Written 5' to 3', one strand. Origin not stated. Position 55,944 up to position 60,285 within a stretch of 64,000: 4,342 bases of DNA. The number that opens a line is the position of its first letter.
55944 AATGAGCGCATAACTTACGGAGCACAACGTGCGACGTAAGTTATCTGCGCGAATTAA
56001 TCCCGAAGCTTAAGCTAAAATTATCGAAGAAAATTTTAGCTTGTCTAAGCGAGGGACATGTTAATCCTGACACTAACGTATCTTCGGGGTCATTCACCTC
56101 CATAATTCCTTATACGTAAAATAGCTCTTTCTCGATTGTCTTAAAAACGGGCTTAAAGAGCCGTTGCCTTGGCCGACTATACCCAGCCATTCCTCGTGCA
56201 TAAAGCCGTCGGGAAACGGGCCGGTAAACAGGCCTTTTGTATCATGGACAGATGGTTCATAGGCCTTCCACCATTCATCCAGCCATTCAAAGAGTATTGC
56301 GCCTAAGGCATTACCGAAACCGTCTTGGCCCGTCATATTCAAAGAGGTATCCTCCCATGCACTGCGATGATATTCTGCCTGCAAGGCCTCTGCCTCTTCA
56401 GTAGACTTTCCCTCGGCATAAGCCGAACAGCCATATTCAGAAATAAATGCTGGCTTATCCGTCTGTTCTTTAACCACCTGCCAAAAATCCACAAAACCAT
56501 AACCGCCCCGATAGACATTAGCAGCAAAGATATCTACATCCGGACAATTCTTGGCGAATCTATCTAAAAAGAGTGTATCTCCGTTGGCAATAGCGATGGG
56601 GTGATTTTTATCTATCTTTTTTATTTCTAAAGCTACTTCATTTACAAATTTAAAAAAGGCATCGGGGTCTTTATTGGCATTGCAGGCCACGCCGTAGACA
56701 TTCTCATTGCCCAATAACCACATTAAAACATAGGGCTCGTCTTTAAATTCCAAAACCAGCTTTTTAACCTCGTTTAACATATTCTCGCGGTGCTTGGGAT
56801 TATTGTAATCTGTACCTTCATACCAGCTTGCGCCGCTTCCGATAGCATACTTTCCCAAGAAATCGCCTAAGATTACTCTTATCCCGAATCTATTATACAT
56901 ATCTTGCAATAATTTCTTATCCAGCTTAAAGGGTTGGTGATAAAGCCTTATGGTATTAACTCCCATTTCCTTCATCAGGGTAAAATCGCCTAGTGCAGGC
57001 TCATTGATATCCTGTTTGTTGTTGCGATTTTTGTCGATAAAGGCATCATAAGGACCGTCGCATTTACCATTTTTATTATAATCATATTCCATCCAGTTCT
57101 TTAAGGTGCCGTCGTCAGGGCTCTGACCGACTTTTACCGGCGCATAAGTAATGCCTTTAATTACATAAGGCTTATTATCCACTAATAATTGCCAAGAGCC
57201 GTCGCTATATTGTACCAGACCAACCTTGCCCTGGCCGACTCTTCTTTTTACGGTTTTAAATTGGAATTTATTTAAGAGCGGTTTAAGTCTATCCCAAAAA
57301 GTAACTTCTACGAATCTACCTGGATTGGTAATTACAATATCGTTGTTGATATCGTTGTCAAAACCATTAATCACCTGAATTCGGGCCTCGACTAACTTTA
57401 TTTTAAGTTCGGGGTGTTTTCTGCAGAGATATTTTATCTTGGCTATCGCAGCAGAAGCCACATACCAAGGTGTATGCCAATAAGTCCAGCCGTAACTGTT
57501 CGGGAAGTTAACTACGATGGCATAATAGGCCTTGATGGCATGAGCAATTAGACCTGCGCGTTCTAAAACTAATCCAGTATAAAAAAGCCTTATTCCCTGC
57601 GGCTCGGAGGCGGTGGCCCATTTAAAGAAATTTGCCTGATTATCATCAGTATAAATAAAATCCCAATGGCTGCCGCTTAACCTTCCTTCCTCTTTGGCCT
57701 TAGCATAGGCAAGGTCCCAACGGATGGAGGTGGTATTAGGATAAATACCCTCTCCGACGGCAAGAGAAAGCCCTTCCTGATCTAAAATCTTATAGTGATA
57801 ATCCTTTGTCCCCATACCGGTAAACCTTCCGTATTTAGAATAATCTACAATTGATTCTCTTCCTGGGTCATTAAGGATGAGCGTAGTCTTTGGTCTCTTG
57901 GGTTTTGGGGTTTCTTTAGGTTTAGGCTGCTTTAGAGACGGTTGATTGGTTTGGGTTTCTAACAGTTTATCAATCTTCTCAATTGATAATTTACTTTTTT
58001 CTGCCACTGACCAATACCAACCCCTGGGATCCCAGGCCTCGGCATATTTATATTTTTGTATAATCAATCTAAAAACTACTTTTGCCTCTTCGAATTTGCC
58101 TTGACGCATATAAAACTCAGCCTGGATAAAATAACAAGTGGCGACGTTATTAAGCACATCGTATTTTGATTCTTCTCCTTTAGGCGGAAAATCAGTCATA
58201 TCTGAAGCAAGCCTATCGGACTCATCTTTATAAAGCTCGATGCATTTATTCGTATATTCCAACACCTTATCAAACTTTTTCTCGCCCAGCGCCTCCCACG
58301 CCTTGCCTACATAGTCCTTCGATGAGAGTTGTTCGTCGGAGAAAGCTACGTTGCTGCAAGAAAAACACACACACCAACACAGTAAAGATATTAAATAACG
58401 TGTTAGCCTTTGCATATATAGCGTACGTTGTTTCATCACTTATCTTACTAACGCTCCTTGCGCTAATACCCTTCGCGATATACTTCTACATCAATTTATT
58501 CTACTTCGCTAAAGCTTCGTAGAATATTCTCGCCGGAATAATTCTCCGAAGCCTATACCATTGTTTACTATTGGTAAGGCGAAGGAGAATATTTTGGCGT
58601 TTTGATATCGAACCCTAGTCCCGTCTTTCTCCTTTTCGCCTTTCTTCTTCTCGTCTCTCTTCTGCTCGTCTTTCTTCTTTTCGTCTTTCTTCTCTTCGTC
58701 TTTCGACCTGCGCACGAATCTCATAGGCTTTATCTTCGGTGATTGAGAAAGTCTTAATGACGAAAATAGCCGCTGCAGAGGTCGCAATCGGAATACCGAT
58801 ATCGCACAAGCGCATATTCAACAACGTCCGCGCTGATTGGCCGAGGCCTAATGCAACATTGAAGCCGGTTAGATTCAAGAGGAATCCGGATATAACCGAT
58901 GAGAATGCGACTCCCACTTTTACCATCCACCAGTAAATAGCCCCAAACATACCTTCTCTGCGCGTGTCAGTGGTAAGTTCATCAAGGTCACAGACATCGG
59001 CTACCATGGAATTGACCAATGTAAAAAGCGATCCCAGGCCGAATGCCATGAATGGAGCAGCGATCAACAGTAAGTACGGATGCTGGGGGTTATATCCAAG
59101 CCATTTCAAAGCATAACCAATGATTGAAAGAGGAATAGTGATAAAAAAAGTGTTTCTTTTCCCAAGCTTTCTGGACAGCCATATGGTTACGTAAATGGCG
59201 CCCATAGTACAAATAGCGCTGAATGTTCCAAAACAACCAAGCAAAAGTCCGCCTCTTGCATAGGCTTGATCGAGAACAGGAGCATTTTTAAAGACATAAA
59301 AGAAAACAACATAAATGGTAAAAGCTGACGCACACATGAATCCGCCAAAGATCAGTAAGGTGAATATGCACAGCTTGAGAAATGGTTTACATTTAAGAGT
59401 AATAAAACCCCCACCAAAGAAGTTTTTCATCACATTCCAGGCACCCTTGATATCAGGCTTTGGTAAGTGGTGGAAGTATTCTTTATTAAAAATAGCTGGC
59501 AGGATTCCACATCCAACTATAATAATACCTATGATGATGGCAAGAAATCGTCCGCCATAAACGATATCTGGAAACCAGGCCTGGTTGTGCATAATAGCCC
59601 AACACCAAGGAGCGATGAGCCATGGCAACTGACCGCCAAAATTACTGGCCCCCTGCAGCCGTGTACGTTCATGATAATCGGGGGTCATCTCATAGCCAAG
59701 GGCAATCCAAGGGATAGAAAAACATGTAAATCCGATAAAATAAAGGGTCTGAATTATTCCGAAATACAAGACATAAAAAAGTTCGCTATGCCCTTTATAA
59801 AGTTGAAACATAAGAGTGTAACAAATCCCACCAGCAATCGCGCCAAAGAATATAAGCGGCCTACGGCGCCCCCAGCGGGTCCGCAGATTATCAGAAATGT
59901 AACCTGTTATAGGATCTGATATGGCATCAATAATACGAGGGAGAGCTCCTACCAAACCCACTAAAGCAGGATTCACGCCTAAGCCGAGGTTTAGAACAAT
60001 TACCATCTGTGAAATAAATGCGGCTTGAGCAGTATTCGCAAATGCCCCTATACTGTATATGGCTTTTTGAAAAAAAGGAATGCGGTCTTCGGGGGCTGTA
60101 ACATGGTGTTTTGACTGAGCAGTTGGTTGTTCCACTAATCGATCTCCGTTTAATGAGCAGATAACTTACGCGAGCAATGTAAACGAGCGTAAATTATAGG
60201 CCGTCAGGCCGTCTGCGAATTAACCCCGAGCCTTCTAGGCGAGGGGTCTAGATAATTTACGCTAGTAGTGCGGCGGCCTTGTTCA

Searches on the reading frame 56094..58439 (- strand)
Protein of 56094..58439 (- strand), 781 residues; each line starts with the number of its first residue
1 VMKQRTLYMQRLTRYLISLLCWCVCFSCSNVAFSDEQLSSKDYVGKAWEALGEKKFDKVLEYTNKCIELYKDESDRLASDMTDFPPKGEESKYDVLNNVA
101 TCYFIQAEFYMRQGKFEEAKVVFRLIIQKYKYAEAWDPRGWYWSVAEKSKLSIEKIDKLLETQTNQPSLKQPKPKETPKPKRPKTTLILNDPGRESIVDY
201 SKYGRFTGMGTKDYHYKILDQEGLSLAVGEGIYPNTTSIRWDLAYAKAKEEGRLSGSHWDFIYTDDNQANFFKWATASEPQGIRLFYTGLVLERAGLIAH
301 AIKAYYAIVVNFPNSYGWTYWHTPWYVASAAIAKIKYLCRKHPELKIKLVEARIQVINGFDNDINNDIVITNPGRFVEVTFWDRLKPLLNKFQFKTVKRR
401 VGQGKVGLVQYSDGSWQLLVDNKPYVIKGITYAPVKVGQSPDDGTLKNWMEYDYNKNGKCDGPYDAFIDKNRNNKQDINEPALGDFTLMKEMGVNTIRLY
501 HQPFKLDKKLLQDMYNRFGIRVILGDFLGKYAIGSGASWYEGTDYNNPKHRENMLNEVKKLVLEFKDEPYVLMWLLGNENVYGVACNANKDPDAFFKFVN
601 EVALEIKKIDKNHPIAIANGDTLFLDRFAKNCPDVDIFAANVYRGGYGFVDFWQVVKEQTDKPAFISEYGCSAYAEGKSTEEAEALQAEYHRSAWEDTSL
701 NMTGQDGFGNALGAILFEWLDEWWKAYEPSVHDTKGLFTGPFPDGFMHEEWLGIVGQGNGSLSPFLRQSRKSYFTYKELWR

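Call 87: search_protein_families(library=pfam, proteins=[window:56094-58439:-], max_evalue=0.00001)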
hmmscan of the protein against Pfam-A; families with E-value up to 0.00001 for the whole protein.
window:56094-58439:- (781 aa): 2 families
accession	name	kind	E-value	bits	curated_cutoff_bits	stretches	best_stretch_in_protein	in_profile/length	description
PF02836.23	Glyco_hydro_2_C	-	2e-12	47.3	21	1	484-687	40-229/302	Glycosyl hydrolases family 2, TIM barrel domain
PF03198.20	Glyco_hydro_72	-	5.8e-06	26.2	25.9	0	483-686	57-263/314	Glucanosyltransferase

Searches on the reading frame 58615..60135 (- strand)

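Call 87: search_protein_families(library=pfam, proteins=[window:58615-60135:-], max_evalue=0.00001)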
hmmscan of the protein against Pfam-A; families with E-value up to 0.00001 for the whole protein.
window:58615-60135:- (506 aa): 3 families
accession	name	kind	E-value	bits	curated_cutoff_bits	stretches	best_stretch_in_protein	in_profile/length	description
PF13347.12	MFS_2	-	4.4e-56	190.7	27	1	48-467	24-427/427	MFS/sugar transport protein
PF07690.21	MFS_1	-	6.3e-21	75.1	33.4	1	29-383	3-324/347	Major Facilitator Superfamily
PF03209.21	PUCC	-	5.8e-07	29.3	21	0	349-489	82-201/401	PUCC protein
